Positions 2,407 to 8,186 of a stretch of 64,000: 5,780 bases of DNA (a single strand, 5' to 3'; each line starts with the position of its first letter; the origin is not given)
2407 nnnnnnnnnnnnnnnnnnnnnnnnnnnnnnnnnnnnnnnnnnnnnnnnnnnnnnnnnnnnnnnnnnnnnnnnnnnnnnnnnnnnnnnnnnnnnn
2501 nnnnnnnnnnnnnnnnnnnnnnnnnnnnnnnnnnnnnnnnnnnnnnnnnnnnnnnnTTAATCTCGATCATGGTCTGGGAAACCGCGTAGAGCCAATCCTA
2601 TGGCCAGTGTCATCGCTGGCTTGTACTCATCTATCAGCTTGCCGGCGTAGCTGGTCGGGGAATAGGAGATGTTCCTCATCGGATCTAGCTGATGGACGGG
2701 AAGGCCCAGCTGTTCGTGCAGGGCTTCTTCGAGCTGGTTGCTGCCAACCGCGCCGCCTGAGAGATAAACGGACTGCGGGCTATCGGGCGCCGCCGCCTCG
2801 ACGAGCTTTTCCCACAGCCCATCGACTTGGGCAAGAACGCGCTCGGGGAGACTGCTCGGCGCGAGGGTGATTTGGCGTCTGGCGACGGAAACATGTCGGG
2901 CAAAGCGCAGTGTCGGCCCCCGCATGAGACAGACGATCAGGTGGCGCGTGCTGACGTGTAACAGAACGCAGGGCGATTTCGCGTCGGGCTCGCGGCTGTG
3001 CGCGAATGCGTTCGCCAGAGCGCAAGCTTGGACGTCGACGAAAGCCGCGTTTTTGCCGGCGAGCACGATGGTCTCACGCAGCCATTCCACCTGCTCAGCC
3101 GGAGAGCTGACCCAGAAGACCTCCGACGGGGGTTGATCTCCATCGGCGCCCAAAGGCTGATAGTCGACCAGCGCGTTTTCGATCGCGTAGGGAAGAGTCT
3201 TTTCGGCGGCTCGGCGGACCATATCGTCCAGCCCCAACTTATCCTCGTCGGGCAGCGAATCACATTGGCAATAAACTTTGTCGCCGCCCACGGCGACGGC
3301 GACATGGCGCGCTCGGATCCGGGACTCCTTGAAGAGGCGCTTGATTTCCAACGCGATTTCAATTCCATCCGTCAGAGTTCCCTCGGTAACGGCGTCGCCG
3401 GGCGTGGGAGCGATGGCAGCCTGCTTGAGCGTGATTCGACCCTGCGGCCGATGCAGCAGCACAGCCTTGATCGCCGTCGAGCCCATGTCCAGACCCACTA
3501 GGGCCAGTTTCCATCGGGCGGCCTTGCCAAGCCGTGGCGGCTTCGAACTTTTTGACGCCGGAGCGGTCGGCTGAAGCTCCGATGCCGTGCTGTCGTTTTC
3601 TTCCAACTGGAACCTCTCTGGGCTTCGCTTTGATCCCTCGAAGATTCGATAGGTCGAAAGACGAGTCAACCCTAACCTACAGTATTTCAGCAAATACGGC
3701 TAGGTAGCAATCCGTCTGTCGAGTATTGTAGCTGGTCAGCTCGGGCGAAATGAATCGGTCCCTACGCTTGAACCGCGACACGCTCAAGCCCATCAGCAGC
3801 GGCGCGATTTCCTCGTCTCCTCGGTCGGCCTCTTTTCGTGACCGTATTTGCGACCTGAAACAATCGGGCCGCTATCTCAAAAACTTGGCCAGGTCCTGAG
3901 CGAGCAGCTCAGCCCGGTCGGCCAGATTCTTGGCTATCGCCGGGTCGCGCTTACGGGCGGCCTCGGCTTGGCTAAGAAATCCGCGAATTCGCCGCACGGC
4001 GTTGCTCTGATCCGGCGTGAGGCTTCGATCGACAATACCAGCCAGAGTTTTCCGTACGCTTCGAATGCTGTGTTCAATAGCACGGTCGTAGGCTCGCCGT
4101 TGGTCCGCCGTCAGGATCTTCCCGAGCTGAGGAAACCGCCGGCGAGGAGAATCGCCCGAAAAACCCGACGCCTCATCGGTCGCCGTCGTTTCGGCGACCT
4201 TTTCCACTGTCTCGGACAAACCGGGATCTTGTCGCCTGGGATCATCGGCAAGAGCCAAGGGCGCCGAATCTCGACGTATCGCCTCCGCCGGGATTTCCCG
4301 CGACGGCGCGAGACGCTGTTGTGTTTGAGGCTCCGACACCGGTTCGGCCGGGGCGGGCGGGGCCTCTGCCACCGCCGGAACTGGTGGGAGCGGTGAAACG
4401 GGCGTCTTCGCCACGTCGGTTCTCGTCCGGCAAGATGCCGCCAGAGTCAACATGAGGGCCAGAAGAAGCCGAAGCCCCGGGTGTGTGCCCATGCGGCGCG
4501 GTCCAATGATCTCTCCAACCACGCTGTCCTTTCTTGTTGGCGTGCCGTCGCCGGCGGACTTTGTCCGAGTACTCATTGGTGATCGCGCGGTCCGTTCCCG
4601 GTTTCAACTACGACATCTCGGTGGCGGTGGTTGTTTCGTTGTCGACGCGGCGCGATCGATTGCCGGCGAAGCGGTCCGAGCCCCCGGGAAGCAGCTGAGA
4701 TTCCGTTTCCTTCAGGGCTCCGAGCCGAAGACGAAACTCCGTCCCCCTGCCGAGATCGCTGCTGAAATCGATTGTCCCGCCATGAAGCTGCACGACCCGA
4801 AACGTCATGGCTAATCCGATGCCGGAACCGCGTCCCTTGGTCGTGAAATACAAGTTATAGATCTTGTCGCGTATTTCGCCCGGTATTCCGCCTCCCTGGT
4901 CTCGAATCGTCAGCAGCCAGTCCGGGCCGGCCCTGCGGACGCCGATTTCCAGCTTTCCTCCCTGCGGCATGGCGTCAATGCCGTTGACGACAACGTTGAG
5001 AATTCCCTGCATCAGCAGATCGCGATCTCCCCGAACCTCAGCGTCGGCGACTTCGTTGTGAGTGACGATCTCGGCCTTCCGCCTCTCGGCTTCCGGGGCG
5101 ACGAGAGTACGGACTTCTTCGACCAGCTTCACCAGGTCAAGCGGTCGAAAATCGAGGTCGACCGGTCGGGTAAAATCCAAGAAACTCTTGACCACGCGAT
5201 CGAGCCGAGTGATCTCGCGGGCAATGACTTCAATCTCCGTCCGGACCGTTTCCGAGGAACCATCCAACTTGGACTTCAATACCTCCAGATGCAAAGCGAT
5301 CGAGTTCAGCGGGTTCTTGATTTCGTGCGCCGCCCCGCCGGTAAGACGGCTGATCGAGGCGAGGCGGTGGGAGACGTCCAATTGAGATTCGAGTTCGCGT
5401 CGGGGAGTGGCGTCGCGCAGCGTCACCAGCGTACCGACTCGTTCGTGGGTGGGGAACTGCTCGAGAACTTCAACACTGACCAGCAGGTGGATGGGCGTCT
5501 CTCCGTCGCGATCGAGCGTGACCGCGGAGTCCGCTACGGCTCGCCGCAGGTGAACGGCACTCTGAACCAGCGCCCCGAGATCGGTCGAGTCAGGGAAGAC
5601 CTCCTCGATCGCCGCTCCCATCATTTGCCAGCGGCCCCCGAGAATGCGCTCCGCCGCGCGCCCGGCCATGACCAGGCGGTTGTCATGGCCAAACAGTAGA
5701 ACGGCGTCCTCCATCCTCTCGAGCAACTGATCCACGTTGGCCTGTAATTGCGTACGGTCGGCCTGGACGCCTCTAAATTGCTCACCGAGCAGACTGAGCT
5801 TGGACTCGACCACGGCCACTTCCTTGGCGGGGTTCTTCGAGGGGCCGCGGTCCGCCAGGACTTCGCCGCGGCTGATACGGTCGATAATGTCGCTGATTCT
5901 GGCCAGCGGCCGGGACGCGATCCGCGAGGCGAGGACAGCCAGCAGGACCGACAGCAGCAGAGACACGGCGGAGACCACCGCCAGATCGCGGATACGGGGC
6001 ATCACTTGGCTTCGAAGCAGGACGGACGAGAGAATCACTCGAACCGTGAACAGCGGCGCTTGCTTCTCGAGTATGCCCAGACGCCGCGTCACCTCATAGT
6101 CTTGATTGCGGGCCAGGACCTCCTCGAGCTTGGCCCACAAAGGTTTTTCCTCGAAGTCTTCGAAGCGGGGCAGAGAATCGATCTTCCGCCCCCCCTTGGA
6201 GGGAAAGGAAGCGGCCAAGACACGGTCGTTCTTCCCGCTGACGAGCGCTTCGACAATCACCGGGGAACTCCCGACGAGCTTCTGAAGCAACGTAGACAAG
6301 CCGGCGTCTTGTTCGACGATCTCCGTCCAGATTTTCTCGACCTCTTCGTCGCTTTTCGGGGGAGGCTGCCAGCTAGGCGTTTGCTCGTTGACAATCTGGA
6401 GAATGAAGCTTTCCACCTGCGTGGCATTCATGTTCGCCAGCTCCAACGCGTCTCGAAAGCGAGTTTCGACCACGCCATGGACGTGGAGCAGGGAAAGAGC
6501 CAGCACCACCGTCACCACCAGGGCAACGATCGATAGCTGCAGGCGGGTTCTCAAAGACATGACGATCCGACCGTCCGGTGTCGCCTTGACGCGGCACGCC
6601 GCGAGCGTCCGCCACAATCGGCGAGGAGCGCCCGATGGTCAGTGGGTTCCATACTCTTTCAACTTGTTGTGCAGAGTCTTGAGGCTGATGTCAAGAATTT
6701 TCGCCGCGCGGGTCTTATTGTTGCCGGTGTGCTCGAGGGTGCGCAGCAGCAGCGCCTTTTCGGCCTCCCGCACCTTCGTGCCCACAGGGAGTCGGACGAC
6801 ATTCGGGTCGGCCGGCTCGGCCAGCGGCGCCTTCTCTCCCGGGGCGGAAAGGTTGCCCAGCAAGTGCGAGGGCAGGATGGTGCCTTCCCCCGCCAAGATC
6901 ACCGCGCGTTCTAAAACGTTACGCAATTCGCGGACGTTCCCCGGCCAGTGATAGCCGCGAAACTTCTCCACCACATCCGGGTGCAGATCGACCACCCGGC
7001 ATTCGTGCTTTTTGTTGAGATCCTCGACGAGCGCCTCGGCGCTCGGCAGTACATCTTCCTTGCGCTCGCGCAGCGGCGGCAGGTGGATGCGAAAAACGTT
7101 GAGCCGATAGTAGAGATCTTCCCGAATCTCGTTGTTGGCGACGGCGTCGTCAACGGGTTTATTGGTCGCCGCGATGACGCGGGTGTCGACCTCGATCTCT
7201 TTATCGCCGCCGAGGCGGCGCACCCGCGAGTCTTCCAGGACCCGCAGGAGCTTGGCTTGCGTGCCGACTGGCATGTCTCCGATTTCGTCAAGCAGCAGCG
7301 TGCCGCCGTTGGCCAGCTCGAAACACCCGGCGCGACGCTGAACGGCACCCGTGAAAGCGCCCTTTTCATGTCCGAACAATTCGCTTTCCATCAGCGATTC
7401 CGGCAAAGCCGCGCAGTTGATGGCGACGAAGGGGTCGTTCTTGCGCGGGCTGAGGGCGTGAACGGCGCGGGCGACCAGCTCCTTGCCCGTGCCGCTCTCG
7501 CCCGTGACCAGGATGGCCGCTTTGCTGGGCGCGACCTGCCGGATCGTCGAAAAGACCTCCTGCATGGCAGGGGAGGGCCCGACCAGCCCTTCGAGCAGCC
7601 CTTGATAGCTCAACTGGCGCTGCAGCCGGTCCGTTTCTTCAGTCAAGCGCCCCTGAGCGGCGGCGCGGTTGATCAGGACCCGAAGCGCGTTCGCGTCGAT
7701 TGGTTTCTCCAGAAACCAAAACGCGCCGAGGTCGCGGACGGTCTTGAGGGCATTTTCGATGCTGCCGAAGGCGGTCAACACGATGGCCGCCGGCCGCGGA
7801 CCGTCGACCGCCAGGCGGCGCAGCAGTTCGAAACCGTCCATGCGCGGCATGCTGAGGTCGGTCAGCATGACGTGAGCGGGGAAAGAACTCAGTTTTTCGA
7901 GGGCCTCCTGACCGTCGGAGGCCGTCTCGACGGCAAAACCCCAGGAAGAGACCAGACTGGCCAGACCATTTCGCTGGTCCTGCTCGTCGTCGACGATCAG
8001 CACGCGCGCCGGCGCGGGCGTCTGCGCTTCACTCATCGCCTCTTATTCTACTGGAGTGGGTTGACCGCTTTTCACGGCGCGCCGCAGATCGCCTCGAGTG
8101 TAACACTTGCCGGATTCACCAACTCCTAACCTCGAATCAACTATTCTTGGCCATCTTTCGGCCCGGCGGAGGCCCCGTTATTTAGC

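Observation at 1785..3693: Two-gene PilM + PilN/AMIN module with no pilO/P/Q: possible stand-alone cytoplasm-to-peptidoglycan tether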

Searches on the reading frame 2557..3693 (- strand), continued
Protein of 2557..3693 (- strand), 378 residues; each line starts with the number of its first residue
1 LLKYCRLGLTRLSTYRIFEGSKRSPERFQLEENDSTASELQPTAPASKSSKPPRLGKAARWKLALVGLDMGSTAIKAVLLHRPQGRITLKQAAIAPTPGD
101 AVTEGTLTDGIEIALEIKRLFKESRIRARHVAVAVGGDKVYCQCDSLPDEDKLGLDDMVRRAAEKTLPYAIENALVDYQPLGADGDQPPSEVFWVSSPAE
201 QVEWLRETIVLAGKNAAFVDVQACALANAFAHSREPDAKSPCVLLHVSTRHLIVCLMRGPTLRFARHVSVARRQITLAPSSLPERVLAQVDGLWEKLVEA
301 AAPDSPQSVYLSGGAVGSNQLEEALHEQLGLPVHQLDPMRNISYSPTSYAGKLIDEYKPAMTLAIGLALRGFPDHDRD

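Call 85: fold_search(model_id=the predicted structure, library=pdb)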
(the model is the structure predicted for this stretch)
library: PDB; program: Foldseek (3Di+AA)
matches with E <= 10: 1593; with E <= 0.001: 534
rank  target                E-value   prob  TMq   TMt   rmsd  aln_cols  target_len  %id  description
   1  5eq6_A                2.4e-27  1.00  0.63  0.62   7.3       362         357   22  Pseudomonas aeruginosa PilM bound to AMP-PNP (released 2016-04-27)
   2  5eou_B                7.4e-27  1.00  0.71  0.71   5.5       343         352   22  Pseudomonas aeruginosa PilM:PilN1-12 bound to ATP (released 2016-04-27)
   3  5eox_A                2.9e-26  1.00  0.65  0.64   6.9       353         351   23  Pseudomonas aeruginosa PilM bound to ADP (released 2016-04-27)
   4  5eoy_A                3.5e-26  1.00  0.66  0.65   6.5       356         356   21  Pseudomonas aeruginosa SeMet-PilM bound to ADP (released 2016-04-27)
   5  5eoy_B                4.1e-26  1.00  0.65  0.64   7.0       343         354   22  Pseudomonas aeruginosa SeMet-PilM bound to ADP (released 2016-04-27)
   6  5eox_B                7.1e-26  1.00  0.66  0.65   6.9       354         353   22  Pseudomonas aeruginosa PilM bound to ADP (released 2016-04-27)
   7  5eq6_B                2.5e-25  1.00  0.65  0.64   7.5       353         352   21  Pseudomonas aeruginosa PilM bound to AMP-PNP (released 2016-04-27)
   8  5eou_A                2.1e-24  1.00  0.69  0.72   5.6       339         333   21  Pseudomonas aeruginosa PilM:PilN1-12 bound to ATP (released 2016-04-27)
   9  3jc8_Ma               7.7e-24  1.00  0.76  0.75   4.0       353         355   22  Architectural model of the type IVa pilus machine in a piliated state (released 2016-03-16)
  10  2ych_A                3.2e-23  1.00  0.75  0.77   4.2       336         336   23  PilM-PilN type IV pilus biogenesis complex (released 2011-05-11)
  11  7q6f_A                7.0e-18  1.00  0.63  0.58   7.8       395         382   15  Vibrio maritimus FtsA 1-396 ATP, double filament (released 2022-09-21)
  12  7q6i_D                1.1e-17  1.00  0.64  0.61   6.8       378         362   16  Vibrio maritimus FtsA 1-396 ATP and FtsN 1-29, bent tetramers in double filament arrangement (released 2022-09-21)
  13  7q6i_B                1.5e-16  1.00  0.63  0.57   7.8       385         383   15  Vibrio maritimus FtsA 1-396 ATP and FtsN 1-29, bent tetramers in double filament arrangement (released 2022-09-21)
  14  7q6d                  1.5e-16  1.00  0.62  0.57   7.0       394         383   14  E. coli FtsA 1-405 ATP 3 Ni (released 2022-09-21)
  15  7q6g                  4.0e-16  1.00  0.61  0.55   6.7       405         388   14  Xenorhabdus poinarii FtsA 1-396 ADP (released 2022-09-21)
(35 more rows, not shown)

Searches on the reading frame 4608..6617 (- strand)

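Call 51: search_protein_families(library=ncbifam, proteins=[window:4608-6617:-], max_evalue=0.00001)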
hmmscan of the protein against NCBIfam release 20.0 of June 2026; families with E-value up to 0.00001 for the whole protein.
window:4608-6617:- (669 aa): 71 families (the best 25 are shown)
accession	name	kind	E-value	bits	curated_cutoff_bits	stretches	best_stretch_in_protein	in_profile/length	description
NF008468.0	PRK11360.1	equivalog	3.3e-71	240.4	646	1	267-637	242-611/616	two-component system sensor histidine kinase AtoS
NF007688.0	PRK10364.1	equivalog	2e-47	162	479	1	402-633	220-450/460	two-component system sensor histidine kinase ZraS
NF046044.1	PnpS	equivalog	8.8e-41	140.2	400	1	238-632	2-389/390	two-component system histidine kinase PnpS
NF053867.1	SprKinKinDBac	equivalog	4.4e-38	131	775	1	414-633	278-496/500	sporulation kinase KinD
NF010411.0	PRK13837.1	equivalog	6.2e-36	123.7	647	1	396-635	424-676/828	two-component system VirA-like sensor kinase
NF046020.1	HisKinCckABruc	equivalog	2.5e-31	108.4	1000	1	350-641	409-714/868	cell cycle histidine kinase CckA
NF052574.1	HisKinEspCMyxo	equivalog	3.6e-30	104.8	1200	1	284-638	272-641/785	serine histidine kinase EspC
NF052573.1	HisKinEspAMyxo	equivalog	4.5e-30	104.3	1400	1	298-639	259-616/755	serine histidine kinase EspA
NF010076.0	PRK13557.1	subfamily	8.3e-30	103.7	631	1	304-640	52-400/540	histidine kinase famiy protein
NF033092.0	HK_WalK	equivalog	1.6e-28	99.7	725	1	205-632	171-592/594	cell wall metabolism sensor histidine kinase WalK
TIGR02966.1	phoR_proteo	equivalog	2e-28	99.3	334.2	1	291-631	4-332/333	phosphate regulon sensor histidine kinase PhoR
TIGR01386.1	cztS_silS_copS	subfamily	7.3e-27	94.4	292.55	1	429-632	248-456/457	heavy metal sensor histidine kinase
NF047874.1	MASE3_PAS_HK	subfamily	1e-26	93.9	560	1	267-639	239-629/655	MASE3 domain-containing sensor histidine kinase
NF008312.0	PRK11100.1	equivalog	1.2e-26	93.6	356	1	430-632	264-472/477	two-component system sensor histidine kinase CreC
NF038348.1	T2SS_HK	subfamily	1.1e-24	86.9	450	1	468-632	407-571/574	histidine kinase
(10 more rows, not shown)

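Call 52: search_protein_families(library=pfam, proteins=[window:4608-6617:-], max_evalue=0.001)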
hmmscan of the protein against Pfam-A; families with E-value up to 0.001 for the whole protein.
window:4608-6617:- (669 aa): 2 families
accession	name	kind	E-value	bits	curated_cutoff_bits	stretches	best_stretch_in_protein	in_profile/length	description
PF02518.31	HATPase_c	-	3.7e-21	76.1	26.4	1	530-632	1-107/111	Histidine kinase-, DNA gyrase B-, and HSP90-like ATPase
PF00512.31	HisKA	-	3.9e-13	49.7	26.9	1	423-484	3-62/66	His Kinase A (phospho-acceptor) domain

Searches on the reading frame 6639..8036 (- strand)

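Call 51: search_protein_families(library=ncbifam, proteins=[window:6639-8036:-], max_evalue=0.00001)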
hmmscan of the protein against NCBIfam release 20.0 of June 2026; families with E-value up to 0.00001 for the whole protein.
window:6639-8036:- (465 aa): 91 families (the best 25 are shown)
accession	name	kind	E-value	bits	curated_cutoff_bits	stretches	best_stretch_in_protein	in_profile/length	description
NF008469.0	PRK11361.1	equivalog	2e-129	432.3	714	1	10-464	5-456/461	acetoacetate metabolism transcriptional regulator AtoC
TIGR01818.1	ntrC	equivalog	5.5e-121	404.6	558.6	1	12-461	1-462/463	nitrogen regulation protein NR(I)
TIGR02915.1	PEP_resp_reg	equivalog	6.8e-118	394.3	502.6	1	12-463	1-443/445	PEP-CTERM-box response regulator transcription factor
TIGR01817.1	nifA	equivalog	6.3e-108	361.8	528.85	1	137-462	184-527/534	nif-specific transcriptional activator NifA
NF041946.1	LuxO_transreg_Vib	equivalog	9.5e-108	360.9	800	1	27-462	14-460/463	quorum-sensing sigma-54 dependent transcriptional regulator LuxO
NF041552.1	TF_PrdR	equivalog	2.9e-106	356.1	795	1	147-463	265-577/577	sigma-54 dependent transcriptional regulator PrdR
NF007689.0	PRK10365.1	equivalog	1.7e-104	350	760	1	11-459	7-439/441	sigma-54-dependent response regulator transcription factor ZraR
NF011695.0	PRK15115.1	equivalog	6.9e-103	344.8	763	1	8-388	5-374/445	two-component system response regulator GlrR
NF008176.1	PRK10923.1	equivalog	7.5e-103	344.6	620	1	11-396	5-385/469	nitrogen regulation protein NR(I)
NF051870.1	NAssimRespRegNtrX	equivalog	1.4e-102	344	600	1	11-463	3-451/452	nitrogen assimilation response regulator NtrX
NF050807.1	TransRegFlbDCaul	equivalog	7.1e-102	341.6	750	1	151-463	120-439/454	sigma-54-dependent transcriptional regulator FlbD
NF003451.0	PRK05022.1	equivalog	3.7e-100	336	476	1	132-461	173-507/512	nitric oxide reductase transcriptional regulator NorR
NF038308.1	RNA_repair_RtcR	equivalog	1.5e-95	321.1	650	1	118-463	149-517/530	RNA repair transcriptional activator RtcR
NF049963.1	RespRegFlgRCampy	domain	1.6e-94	317.2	750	1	12-392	3-377/429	fla regulon two-component system response regulator FlgR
TIGR02329.1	propionate_PrpR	equivalog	1.6e-87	294.3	499.2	1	126-460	191-525/526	propionate catabolism operon regulatory protein PrpR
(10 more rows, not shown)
